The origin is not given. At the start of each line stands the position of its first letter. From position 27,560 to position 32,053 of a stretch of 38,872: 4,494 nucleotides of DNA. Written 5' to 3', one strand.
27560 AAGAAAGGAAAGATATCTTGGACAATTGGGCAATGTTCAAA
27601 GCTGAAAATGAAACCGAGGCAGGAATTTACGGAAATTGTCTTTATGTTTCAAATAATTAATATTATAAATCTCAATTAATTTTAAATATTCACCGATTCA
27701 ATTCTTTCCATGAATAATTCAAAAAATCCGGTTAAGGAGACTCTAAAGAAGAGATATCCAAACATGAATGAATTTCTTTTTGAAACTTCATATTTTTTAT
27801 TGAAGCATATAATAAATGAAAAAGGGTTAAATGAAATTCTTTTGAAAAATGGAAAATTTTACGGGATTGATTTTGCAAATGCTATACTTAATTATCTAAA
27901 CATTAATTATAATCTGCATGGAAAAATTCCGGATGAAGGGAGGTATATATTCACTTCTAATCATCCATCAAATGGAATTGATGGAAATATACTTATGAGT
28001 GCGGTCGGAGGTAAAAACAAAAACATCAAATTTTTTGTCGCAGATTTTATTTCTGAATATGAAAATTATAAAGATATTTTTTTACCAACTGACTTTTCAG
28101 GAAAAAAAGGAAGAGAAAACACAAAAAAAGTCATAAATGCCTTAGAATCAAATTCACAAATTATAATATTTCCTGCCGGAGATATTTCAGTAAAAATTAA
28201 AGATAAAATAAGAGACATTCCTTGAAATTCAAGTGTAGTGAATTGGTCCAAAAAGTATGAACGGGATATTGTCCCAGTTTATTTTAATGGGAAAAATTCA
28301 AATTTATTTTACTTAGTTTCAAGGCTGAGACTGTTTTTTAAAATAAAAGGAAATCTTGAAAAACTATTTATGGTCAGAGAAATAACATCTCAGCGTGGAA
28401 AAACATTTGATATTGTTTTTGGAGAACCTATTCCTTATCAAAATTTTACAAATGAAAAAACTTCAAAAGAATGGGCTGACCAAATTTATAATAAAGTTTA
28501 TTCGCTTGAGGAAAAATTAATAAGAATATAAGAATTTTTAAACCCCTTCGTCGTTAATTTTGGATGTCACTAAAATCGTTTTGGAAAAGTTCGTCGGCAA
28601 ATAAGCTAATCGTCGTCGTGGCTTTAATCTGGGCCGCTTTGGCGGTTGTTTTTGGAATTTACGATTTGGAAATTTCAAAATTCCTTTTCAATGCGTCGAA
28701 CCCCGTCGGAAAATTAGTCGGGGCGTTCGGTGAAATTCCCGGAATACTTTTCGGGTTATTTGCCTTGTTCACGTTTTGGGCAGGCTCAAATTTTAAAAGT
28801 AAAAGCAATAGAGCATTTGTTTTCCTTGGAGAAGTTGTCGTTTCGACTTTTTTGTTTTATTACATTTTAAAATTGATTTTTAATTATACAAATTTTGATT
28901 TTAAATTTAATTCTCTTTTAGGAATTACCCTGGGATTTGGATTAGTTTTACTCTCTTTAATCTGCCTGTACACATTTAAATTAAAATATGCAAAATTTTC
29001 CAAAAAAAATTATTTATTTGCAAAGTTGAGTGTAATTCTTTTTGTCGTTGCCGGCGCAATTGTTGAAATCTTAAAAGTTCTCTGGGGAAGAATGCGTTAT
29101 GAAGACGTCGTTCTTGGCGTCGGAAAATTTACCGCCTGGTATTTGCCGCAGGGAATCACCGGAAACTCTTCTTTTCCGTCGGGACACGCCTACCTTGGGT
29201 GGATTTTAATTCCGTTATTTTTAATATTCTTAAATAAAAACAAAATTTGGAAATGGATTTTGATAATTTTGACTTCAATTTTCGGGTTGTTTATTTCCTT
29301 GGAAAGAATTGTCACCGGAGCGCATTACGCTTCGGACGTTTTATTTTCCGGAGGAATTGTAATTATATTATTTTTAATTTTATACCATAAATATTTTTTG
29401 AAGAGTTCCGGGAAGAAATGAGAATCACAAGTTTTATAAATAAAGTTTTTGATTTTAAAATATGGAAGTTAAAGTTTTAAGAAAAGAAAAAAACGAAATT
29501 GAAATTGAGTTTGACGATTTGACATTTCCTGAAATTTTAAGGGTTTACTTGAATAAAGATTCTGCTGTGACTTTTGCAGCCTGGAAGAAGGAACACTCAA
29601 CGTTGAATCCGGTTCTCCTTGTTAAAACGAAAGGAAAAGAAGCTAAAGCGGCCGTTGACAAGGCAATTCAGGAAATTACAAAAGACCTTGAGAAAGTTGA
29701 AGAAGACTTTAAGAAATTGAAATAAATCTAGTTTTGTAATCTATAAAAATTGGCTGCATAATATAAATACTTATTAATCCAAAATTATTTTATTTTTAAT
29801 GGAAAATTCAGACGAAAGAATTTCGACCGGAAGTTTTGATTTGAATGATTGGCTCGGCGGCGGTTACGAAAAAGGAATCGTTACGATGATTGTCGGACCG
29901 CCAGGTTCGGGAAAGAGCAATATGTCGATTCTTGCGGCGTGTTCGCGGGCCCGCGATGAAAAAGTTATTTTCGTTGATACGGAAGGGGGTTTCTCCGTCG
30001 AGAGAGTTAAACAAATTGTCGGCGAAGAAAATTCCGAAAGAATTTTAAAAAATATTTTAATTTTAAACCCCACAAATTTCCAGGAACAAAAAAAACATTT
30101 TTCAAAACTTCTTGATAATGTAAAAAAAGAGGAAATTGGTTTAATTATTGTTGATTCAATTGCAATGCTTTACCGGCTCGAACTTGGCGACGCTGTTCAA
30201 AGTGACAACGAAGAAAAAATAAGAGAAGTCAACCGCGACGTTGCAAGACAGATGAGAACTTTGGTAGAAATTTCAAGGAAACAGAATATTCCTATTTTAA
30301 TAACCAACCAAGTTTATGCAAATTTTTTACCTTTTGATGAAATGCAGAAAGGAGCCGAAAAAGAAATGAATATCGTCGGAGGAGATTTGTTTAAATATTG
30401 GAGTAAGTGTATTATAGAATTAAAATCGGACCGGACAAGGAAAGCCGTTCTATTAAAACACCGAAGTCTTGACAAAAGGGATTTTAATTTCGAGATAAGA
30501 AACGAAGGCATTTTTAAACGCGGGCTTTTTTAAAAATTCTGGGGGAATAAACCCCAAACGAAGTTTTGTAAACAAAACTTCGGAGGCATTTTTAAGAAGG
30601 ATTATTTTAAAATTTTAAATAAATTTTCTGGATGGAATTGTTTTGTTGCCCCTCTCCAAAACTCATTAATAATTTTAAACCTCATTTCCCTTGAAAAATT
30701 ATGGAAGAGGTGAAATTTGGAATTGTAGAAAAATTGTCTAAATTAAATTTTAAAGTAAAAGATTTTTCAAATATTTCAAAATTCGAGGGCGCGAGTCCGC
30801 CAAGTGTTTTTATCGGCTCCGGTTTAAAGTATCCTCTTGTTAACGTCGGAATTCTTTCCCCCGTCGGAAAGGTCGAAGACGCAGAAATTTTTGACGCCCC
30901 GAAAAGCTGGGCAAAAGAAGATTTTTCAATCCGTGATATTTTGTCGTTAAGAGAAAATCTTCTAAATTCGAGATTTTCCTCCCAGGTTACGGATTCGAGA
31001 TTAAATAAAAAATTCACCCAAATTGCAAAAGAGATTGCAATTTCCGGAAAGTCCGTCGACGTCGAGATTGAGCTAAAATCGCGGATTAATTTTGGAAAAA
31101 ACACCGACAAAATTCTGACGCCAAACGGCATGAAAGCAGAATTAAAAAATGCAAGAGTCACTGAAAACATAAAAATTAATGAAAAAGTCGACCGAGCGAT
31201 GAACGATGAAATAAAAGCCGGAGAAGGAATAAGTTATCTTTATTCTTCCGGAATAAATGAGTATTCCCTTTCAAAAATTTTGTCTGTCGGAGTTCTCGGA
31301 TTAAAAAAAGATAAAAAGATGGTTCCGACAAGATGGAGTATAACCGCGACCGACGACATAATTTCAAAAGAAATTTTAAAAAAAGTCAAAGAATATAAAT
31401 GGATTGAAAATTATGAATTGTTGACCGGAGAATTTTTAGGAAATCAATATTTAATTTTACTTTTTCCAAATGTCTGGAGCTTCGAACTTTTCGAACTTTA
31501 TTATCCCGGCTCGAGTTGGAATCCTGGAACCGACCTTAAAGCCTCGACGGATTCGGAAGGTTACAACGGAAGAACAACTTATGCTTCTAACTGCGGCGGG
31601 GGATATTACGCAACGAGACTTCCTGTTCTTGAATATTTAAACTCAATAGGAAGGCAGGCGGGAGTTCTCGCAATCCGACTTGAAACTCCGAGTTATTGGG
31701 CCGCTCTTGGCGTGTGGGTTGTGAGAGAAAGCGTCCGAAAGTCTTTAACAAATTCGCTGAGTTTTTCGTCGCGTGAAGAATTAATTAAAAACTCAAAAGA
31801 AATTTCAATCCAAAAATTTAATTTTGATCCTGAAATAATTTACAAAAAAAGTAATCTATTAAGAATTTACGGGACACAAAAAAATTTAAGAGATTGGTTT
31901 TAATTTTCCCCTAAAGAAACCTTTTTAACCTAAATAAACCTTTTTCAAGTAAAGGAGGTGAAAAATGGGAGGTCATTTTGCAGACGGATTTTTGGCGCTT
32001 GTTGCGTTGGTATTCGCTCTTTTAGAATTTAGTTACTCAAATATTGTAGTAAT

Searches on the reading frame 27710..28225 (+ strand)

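Call 80: search_protein_families(library=pfam, proteins=[window:27710-28225:+], max_evalue=0.001)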
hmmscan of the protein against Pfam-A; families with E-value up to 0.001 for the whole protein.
window:27710-28225:+ (171 aa): 2 families
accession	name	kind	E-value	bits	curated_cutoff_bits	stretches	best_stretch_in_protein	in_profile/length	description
PF19576.4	Acyltransf_2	-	1.3e-14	54.3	27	1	12-170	3-163/266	Acyltransferase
PF01553.26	Acyltransferase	-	0.00033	20.9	23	0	70-159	5-102/132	Acyltransferase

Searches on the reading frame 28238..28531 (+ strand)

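Call 80: search_protein_families(library=pfam, proteins=[window:28238-28531:+], max_evalue=0.001)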
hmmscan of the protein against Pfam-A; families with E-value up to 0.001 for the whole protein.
window:28238-28531:+ (97 aa): 1 family
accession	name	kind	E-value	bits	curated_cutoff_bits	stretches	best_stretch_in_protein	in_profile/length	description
PF19576.4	Acyltransf_2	-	9.4e-17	61.2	27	1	8-93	177-262/266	Acyltransferase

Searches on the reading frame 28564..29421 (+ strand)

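Call 80: search_protein_families(library=pfam, proteins=[window:28564-29421:+], max_evalue=0.001)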
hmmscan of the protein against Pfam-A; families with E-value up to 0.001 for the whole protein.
window:28564-29421:+ (285 aa): 3 families
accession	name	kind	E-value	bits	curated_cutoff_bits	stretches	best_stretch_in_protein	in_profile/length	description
PF01569.27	PAP2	-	5.5e-14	52.5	27.2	1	160-277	9-125/130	PAP2 superfamily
PF14378.12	PAP2_3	-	2.2e-05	24.8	27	1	197-270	120-188/190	PAP2 superfamily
PF14360.12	PAP2_C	-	6.8e-05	23.8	27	1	206-275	8-73/74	PAP2 superfamily C-terminal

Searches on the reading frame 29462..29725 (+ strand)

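Call 80: search_protein_families(library=pfam, proteins=[window:29462-29725:+], max_evalue=0.001)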
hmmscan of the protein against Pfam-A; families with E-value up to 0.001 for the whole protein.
window:29462-29725:+ (87 aa): 1 family
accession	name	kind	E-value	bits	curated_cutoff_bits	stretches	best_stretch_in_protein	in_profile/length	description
PF13656.11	RNA_pol_L_2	-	3.1e-11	43.3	27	1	12-81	3-74/75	RNA polymerase Rpb3/Rpb11 dimerisation domain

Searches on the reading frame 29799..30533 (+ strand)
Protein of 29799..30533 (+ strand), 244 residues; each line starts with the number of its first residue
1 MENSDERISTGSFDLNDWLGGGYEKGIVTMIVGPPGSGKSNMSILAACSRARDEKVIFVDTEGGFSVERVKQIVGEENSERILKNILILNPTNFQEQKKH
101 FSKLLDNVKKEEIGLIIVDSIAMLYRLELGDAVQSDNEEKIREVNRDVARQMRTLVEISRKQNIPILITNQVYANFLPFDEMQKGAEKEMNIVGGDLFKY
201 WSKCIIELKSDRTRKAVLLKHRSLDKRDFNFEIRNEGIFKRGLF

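Call 80: search_protein_families(library=pfam, proteins=[window:29799-30533:+], max_evalue=0.001)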
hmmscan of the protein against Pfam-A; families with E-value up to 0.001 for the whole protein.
window:29799-30533:+ (244 aa): 7 families
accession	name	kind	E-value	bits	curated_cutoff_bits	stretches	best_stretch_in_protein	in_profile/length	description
PF08423.17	Rad51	-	7.8e-24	84.7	22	1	7-238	7-241/244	Rad51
PF00154.27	RecA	-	9.4e-11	42.1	27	1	6-208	31-218/262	recA bacterial DNA recombination protein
PF13479.12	AAA_24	-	6.6e-08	33.1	27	1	26-211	2-171/195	AAA domain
PF13481.12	AAA_25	-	7.1e-08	32.7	27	1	16-127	22-158/195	AAA domain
PF06745.19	ATPase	-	8.2e-08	32.3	26.6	1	9-238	2-224/231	KaiC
PF05707.18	Zot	-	0.00029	20.8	20.3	1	29-131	3-100/197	Zonular occludens toxin (Zot)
PF02283.22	CobU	-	0.00038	20.5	27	1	29-182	1-135/168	Cobinamide kinase / cobinamide phosphate guanyltransferase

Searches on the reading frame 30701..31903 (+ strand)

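Call 80: search_protein_families(library=pfam, proteins=[window:30701-31903:+], max_evalue=0.001)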
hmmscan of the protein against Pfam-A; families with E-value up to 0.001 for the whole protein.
window:30701-31903:+ (400 aa): 2 families
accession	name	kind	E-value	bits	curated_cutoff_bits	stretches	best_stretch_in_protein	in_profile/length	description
PF04894.17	Nre_N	-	1.4e-79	268.2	25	1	7-274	8-270/270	Archaeal Nre, N-terminal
PF04895.17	Nre_C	-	6.5e-26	90.8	27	1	286-399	1-110/110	Archaeal Nre, C-terminal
